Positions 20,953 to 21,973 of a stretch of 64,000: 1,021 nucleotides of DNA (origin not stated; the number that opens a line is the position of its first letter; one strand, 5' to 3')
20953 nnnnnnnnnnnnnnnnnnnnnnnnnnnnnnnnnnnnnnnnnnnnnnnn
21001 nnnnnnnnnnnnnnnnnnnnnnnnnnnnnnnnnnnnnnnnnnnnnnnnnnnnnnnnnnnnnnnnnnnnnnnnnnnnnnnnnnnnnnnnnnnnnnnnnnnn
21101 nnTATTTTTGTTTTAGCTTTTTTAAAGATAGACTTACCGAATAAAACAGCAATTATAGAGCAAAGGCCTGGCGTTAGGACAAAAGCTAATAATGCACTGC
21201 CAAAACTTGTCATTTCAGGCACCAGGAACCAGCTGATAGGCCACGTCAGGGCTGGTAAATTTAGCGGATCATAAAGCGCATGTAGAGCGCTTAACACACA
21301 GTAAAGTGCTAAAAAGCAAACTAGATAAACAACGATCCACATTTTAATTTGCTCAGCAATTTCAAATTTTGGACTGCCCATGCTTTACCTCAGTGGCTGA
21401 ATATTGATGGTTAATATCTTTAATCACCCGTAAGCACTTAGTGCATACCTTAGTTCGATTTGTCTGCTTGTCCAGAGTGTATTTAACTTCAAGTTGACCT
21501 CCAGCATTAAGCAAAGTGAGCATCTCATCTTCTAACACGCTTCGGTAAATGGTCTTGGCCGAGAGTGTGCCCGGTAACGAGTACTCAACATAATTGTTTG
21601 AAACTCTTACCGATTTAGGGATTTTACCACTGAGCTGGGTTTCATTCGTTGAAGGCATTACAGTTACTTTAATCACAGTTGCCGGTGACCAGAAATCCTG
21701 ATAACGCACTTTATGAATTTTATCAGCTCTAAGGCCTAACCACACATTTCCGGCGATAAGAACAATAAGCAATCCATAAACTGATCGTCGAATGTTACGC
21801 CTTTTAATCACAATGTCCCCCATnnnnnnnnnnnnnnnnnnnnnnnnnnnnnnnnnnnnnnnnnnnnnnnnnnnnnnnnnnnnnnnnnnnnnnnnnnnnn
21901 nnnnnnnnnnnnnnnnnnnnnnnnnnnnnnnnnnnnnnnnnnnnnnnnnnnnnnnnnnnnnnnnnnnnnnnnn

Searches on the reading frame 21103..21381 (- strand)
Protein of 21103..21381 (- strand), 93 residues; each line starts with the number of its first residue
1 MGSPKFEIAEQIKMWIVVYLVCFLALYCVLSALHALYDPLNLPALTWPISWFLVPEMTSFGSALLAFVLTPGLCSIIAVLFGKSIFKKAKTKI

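Call 4: search_protein_families(library=pfam, proteins=[window:21103-21381:-], max_evalue=0.01)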
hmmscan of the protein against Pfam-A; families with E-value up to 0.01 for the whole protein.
window:21103-21381:- (93 aa): 0 families

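Call 8: search_protein_families(library=ncbifam, proteins=[window:21103-21381:-], max_evalue=0.1)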
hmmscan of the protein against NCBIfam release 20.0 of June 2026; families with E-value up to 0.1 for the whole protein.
window:21103-21381:- (93 aa): 0 families

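Call 9: search_protein_families(library=padloc, proteins=[window:21103-21381:-], max_evalue=0.1)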
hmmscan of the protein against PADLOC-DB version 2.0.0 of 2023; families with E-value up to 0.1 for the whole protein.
window:21103-21381:- (93 aa): 0 families

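Call 10: search_protein_families(library=phrogs, proteins=[window:21103-21381:-], max_evalue=0.1)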
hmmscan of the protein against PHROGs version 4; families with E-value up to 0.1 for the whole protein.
window:21103-21381:- (93 aa): 0 families

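Call 49: find_homologous_proteins(query=window:21103-21381:-, max_evalue=0.01)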
Query window:21103-21381:- (93 aa): 16 proteins with E <= 0.01 among 19 candidates.
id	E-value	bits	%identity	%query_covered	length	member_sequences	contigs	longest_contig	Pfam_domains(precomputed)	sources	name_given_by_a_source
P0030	1.3e-53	197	100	100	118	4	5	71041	-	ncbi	ncbi:hypothetical protein PO532_23700, partial [Escherichia coli]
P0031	4.2e-53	195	99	100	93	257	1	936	-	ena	-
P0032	1.8e-46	174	88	100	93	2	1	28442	-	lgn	-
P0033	3.7e-43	163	85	99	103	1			-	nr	nr:hypothetical protein [Salmonella sp.]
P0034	1.2e-41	159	83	100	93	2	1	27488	-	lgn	-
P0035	1.1e-37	146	93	81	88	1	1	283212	-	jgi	jgi:hypothetical protein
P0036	8.3e-35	137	70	100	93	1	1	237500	-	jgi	-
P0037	1.2e-34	136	98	68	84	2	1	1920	-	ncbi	ncbi:hypothetical protein VOF76_25810, partial [Leclercia adecarboxylata]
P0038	8.9e-32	127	83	77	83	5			-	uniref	uniref:hypothetical protein n=2 Tax=Escherichia coli TaxID=562 RepID=UPI001FF210C9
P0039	4.8e-31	125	81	85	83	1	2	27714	-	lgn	-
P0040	1.2e-29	120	90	74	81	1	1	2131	-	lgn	-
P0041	3.4e-27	112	100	56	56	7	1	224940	-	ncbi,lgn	-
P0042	6.6e-22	95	100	49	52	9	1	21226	-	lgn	-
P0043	7.6e-22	95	100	49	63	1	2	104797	-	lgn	-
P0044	1.2e-14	72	100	42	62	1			-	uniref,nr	uniref:hypothetical protein n=1 Tax=Escherichia coli TaxID=562 RepID=UPI0020353D32|nr:hypothetical p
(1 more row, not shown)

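Call 50: find_encoding_contigs(protein=P0036, flank=6000, max_places=2)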
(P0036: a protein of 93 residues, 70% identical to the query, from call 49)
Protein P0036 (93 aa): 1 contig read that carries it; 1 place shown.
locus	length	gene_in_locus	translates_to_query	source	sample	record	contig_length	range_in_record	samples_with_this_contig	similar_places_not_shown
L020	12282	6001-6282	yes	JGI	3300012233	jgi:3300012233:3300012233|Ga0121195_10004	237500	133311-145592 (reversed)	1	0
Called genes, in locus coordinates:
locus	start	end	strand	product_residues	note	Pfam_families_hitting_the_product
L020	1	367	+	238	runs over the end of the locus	-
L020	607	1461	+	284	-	-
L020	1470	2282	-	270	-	PF02086:MethyltransfD12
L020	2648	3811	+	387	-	-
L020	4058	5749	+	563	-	PF13708:DUF4942, PF05175:MTS (weak)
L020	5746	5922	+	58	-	-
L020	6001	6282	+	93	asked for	-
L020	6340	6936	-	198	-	-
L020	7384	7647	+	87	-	-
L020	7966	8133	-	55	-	-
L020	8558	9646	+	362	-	-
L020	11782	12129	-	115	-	-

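Call 51: find_encoding_contigs(protein=P0034, flank=6000, max_places=2)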
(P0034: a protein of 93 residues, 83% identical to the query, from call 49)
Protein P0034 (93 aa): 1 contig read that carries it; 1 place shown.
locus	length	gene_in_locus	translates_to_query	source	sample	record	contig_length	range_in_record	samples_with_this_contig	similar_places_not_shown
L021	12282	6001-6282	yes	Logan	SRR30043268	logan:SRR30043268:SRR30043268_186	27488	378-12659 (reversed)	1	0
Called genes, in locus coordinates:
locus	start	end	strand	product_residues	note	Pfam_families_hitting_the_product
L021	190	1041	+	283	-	-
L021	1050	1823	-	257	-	PF02086:MethyltransfD12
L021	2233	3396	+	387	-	-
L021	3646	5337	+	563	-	PF13708:DUF4942, PF05175:MTS (faint)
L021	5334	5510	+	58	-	-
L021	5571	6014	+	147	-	-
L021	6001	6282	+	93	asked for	-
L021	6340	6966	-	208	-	-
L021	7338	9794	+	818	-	PF13752:DUF4165, PF12245:Big_3_2, PF13750:Big_3_3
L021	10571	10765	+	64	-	-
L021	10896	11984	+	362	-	-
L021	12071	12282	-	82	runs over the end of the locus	-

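Call 52: find_encoding_contigs(protein=P0032, flank=6000, max_places=2)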
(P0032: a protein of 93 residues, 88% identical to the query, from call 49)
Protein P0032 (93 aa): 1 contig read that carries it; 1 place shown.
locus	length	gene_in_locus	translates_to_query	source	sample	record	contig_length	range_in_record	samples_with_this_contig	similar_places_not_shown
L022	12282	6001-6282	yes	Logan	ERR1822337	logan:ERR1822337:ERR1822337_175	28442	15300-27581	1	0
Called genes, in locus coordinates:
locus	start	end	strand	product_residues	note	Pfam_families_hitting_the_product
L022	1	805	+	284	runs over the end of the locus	-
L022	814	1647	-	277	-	PF02086:MethyltransfD12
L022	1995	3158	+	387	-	-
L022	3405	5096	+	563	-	PF13708:DUF4942, PF05175:MTS (faint)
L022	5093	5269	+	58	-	-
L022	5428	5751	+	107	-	-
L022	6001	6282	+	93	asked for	-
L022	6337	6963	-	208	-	-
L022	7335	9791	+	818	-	PF13752:DUF4165, PF19077:Big_13 (faint), PF12245:Big_3_2, PF13750:Big_3_3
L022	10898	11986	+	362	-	-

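Call 105: search_dna_similar(query=window:21103-21381:-, collection=plasmids, mode=protein, max_rows=12, rows=spread, max_evalue=0.001)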
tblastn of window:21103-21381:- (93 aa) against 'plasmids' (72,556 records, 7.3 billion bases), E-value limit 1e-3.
Records with a match: 1015; places in all: 1028; records where one place covers at least 80% of the query: 1001.
Best place of each record, by identity: >=99% 553; 95-99% 455; 80-90% 5; 60-80% 2.
By first word of the organism name: Escherichia 344; Salmonella 282; Enterobacter 261; Klebsiella 56; Citrobacter 38; Leclercia 11; Raoultella 8; Serratia 6; Kluyvera 2; Cronobacter 2; and 5 more.
By predicted mobility (MOB-suite, as given by PLSDB): conjugative 867; non-mobilizable 148.
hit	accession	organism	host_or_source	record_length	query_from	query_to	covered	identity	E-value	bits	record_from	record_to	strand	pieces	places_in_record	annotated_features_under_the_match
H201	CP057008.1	Escherichia coli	culture,Pooled pig faecal samples ...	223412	1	93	100%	100.0%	6e-54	186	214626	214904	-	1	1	hypothetical protein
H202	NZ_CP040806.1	Escherichia fergusonii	chicken,cell culture,feces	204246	1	93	100%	100.0%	8e-54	185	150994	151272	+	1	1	hypothetical protein (x2)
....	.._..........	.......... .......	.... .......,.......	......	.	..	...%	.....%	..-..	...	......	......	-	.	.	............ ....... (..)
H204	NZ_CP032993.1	Escherichia coli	cell culture,Jin River water W5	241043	1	93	100%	100.0%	8e-54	185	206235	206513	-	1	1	hypothetical protein (x2)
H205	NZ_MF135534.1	Raoultella ornithinolytica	lettuce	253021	1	93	100%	100.0%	8e-54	185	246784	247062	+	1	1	hypothetical protein (x2)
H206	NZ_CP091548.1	Salmonella enterica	Homo sapiens,stool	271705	1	93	100%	100.0%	8e-54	185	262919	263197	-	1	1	hypothetical protein (x2)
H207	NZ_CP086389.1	Escherichia coli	Chroicocephalus novaehollandiae,cell ...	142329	1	93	100%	97.8%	7e-53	183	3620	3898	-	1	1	hypothetical protein (x2)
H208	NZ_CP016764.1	Citrobacter freundii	Homo sapiens,Sun Yat-sen Memorial ...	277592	1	93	100%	97.8%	7e-53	183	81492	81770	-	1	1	hypothetical protein (x2)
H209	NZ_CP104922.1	Citrobacter portucalensis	cell culture,In-house environment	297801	1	93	100%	97.8%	7e-53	183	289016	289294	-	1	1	hypothetical protein (x2)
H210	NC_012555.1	Enterobacter cloacae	-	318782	1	93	100%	97.8%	7e-53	183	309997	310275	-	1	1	hypothetical protein (x2)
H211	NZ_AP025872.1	Enterobacter hormaechei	Homo sapiens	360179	1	93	100%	97.8%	7e-53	183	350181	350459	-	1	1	hypothetical protein (x2)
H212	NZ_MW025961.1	Salmonella enterica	-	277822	45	93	53%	72.7%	3e-14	73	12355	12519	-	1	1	none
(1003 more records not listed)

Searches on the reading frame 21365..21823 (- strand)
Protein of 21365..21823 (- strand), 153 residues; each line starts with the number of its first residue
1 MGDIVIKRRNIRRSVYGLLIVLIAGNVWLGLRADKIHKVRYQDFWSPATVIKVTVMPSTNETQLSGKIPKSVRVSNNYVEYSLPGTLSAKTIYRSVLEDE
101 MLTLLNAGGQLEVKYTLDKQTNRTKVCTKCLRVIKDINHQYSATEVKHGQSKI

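Call 4: search_protein_families(library=pfam, proteins=[window:21365-21823:-], max_evalue=0.01)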
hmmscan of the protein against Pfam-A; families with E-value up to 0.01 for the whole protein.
window:21365-21823:- (153 aa): 0 families

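Call 8: search_protein_families(library=ncbifam, proteins=[window:21365-21823:-], max_evalue=0.1)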
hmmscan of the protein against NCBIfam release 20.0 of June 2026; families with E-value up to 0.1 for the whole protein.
window:21365-21823:- (153 aa): 1 family
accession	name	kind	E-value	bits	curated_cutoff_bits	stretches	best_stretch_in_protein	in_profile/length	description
TIGR01563.1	gp16_SPP1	equivalog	0.073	13.2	20.6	0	85-131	54-99/101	phage head closure protein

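Call 9: search_protein_families(library=padloc, proteins=[window:21365-21823:-], max_evalue=0.1)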
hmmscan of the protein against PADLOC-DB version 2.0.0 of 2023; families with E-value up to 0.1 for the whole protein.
window:21365-21823:- (153 aa): 0 families

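Call 10: search_protein_families(library=phrogs, proteins=[window:21365-21823:-], max_evalue=0.1)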
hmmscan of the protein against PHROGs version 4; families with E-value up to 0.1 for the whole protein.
window:21365-21823:- (153 aa): 1 family
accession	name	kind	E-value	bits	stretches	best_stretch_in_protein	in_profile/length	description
phrog_13212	-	unknown function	0.036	14.6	1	69-139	115-187/210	-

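Call 15: search_dna_similar(query=window:21365-21823:-, collection=plasmids, mode=protein, max_rows=40, rows=spread, max_evalue=0.001)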
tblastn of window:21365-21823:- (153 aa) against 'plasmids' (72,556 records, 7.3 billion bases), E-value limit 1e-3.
Records with a match: 1105; places in all: 1210; records where one place covers at least 80% of the query: 1004.
Best place of each record, by identity: >=99% 644; 95-99% 459; 80-90% 1; 60-80% 1.
By first word of the organism name: Escherichia 371; Salmonella 335; Enterobacter 264; Klebsiella 62; Citrobacter 38; Leclercia 11; Raoultella 8; Serratia 6; Kluyvera 2; Shigella 2; and 5 more.
By predicted mobility (MOB-suite, as given by PLSDB): conjugative 953; non-mobilizable 152.
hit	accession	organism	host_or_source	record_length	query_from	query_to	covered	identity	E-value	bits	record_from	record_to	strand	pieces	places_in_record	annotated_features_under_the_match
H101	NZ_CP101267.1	Escherichia coli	Homo sapiens,cell culture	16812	1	153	100%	100.0%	1e-97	314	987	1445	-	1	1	hypothetical protein (x2)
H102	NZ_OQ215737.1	Klebsiella pneumoniae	-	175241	1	153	100%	100.0%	1e-97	314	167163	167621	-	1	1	hypothetical protein (x2)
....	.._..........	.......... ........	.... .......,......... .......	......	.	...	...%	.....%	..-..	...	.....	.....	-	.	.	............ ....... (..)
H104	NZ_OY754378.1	Escherichia coli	hen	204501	1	153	100%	100.0%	1e-97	314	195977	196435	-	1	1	hypothetical protein (x2)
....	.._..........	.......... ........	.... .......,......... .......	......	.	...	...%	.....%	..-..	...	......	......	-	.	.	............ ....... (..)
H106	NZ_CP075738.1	Escherichia coli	Sus scrofa,feacal sample,Pig feces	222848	1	153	100%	100.0%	1e-97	314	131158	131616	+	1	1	hypothetical protein (x2)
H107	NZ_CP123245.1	Escherichia coli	chicken,individual chicken feces,feces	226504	1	153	100%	100.0%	1e-97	314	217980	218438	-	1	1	hypothetical protein (x2)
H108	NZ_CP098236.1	Escherichia coli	bovine,whole organism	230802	1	153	100%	100.0%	1e-97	314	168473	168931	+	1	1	hypothetical protein (x2)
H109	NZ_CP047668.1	Klebsiella aerogenes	chicken manure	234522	1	153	100%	100.0%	1e-97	314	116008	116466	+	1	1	hypothetical protein (x2)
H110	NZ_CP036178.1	Escherichia coli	Homo sapiens,Pure culture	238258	1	153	100%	100.0%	1e-97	314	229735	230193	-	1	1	hypothetical protein (x2)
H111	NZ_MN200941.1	Escherichia coli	-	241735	1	153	100%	100.0%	1e-97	314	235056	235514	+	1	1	hypothetical protein (x2)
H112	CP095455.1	Escherichia coli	pig,cell culture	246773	1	153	100%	100.0%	1e-97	314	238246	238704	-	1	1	hypothetical protein (x2)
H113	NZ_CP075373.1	Salmonella enterica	mix culture,stool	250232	1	153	100%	100.0%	1e-97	314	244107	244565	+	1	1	hypothetical protein (x2)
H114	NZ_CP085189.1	Escherichia coli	Homo sapiens,cell culture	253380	1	153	100%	100.0%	1e-97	314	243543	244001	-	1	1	hypothetical protein (x2)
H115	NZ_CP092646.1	Escherichia coli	Homo sapiens,cell bacteria,urine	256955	1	153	100%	100.0%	1e-97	314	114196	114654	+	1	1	hypothetical protein (x2)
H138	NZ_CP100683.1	Salmonella enterica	Homo sapiens,stool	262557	29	101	48%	100.0%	3e-41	152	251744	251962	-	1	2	none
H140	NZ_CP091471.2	Klebsiella michiganensis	Homo sapiens,respiratory culture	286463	1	46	30%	73.9%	1e-9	62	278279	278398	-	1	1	none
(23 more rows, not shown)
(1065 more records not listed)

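Call 44: get_annotated_region(hit=H140, flank=5000)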
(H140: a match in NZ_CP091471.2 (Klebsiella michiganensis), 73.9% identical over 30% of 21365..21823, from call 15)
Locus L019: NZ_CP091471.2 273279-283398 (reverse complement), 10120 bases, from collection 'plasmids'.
description: Klebsiella michiganensis strain KO_408 plasmid pKO_1, complete sequence
organism: Klebsiella michiganensis (NCBI taxid 1134687)
taxonomy: Bacteria; Pseudomonadota; Gammaproteobacteria; Enterobacterales; Enterobacteriaceae; Klebsiella; Klebsiella michiganensis
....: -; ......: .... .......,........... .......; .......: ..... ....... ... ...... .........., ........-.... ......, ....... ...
typing (MOB-suite, as given by PLSDB): conjugative; replicon IncHI2A,rep_cluster_1088; relaxase MOBH; mating-pair formation MPF_F
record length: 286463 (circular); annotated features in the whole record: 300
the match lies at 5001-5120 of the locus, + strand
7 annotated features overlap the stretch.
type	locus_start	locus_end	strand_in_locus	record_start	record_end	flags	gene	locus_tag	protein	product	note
CDS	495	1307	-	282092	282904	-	-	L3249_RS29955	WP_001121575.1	Dam family site-specific DNA-(adenine-N6)-methyltransferase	GO:0006306 - DNA methylation [Evidence IEA]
CDS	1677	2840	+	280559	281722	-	-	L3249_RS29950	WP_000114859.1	hypothetical protein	-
CDS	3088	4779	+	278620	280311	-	-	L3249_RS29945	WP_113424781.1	DUF4942 domain-containing protein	-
CDS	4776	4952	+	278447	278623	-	-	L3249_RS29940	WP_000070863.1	hypothetical protein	-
CDS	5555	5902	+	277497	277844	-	tnpB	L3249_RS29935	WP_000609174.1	IS66 family insertion sequence element accessory protein TnpB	-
CDS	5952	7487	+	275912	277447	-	-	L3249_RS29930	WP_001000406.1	IS66 family transposase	-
CDS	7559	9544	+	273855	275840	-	-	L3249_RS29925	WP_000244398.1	Ig-like domain-containing protein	-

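Call 48: find_homologous_proteins(query=window:21365-21823:-, max_evalue=0.01)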
Query window:21365-21823:- (153 aa): 3 proteins with E <= 0.01 among 25 candidates.
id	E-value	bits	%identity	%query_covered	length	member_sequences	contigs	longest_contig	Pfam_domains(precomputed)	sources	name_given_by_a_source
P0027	8.4e-92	322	99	99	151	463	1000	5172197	-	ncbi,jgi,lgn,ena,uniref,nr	ncbi:hypothetical protein BFX86_15470 [Enterobacter hormaechei]|jgi:hypothetical protein|uniref:Unch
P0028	2.8e-74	266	99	82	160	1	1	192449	-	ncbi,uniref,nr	ncbi:hypothetical protein [Escherichia coli]|uniref:hypothetical protein n=3 Tax=Escherichia coli Ta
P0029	7.2e-68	245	96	79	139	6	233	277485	-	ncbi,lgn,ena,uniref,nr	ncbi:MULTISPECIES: hypothetical protein [Enterobacteriaceae]|uniref:Uncharacterized protein n=2 Tax=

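Call 104: get_annotated_region(hit=H138, flank=3500)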
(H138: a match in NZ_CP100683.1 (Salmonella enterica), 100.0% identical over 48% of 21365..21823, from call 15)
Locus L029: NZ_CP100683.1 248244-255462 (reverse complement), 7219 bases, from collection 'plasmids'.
description: Salmonella enterica subsp. enterica serovar Goldcoast strain R18.0450 plasmid pR18.0450_263k, complete sequence
organism: Salmonella enterica (NCBI taxid 260678)
taxonomy: Bacteria; Pseudomonadota; Gammaproteobacteria; Enterobacterales; Enterobacteriaceae; Salmonella; Salmonella enterica
host: -; source: Homo sapiens,stool; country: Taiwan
typing (MOB-suite, as given by PLSDB): conjugative; replicon IncHI2A,rep_cluster_1088; relaxase MOBH; mating-pair formation MPF_F
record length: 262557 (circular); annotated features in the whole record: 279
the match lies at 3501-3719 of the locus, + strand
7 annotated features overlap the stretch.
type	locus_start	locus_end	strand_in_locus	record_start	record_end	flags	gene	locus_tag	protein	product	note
CDS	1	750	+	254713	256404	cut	-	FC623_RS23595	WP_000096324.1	DUF4942 domain-containing protein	-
CDS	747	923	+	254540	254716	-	-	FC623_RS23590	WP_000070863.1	hypothetical protein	-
CDS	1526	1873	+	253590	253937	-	tnpB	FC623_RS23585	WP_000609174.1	IS66 family insertion sequence element accessory protein TnpB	-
CDS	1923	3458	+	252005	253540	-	-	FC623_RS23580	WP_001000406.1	IS66 family transposase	-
CDS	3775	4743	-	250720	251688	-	-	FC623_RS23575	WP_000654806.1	IS5 family transposase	-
CDS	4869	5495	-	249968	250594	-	-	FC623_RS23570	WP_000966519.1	hypothetical protein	-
CDS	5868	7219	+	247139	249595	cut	-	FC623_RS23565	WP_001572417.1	Ig-like domain-containing protein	-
